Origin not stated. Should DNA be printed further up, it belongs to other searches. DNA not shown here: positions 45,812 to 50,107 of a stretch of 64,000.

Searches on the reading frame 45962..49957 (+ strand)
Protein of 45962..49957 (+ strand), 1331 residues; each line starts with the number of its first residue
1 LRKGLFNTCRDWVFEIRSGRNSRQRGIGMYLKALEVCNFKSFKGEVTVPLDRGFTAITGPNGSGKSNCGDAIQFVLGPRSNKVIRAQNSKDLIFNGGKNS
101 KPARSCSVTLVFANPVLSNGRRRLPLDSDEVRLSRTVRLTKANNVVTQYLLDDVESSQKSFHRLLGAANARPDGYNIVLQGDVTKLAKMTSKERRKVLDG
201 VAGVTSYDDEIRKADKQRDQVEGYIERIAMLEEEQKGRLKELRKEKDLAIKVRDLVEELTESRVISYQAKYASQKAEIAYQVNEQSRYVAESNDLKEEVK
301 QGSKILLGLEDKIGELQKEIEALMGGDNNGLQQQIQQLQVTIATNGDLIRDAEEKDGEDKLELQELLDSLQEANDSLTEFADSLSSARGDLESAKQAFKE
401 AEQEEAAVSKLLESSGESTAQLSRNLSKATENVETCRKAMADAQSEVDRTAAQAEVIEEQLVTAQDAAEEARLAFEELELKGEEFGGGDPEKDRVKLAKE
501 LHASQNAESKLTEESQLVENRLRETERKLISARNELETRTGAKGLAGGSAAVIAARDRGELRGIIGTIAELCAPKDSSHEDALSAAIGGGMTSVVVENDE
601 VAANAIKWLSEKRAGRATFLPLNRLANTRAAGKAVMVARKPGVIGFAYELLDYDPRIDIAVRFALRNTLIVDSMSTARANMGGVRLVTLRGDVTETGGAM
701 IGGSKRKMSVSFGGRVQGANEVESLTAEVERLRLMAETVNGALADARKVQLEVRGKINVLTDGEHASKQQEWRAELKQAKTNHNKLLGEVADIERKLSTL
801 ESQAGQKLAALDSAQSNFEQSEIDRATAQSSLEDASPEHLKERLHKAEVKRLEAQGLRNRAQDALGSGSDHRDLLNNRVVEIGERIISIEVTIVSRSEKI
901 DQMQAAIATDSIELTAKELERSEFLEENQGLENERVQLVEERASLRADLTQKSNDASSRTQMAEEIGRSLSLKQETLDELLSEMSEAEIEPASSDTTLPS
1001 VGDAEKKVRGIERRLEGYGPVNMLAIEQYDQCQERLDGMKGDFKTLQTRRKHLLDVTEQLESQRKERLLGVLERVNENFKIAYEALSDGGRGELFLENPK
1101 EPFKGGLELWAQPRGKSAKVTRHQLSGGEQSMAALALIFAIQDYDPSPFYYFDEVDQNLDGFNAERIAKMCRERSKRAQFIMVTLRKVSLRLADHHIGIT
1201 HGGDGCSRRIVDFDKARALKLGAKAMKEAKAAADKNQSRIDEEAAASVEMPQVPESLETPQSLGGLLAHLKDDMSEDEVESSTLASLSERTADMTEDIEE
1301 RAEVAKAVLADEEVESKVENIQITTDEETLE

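Call 81: search_protein_families(library=pfam, proteins=[window:45962-49957:+], max_evalue=0.0001)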
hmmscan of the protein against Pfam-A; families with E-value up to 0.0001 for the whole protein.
window:45962-49957:+ (1331 aa): 6 families
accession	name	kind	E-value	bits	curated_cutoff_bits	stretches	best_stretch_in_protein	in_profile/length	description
PF02463.25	SMC_N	-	9e-60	202.3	40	1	30-1207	1-219/220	RecF/RecN/SMC N terminal domain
PF06470.18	SMC_hinge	-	1.2e-25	90.6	22.5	1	562-679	2-114/116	SMC proteins Flexible Hinge Domain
PF13476.12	AAA_23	-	1.3e-14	55.7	27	1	34-299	2-193/201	AAA domain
PF13175.12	AAA_15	-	3.6e-11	43.7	32.1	1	29-408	1-282/374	AAA ATPase domain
PF13304.12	AAA_21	-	1.3e-10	42.3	27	0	54-84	1-26/304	AAA domain, putative AbiEii toxin, Type IV TA system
PF13555.12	AAA_29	-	5.8e-10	39.2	27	1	31-80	1-50/61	P-loop containing region of AAA domain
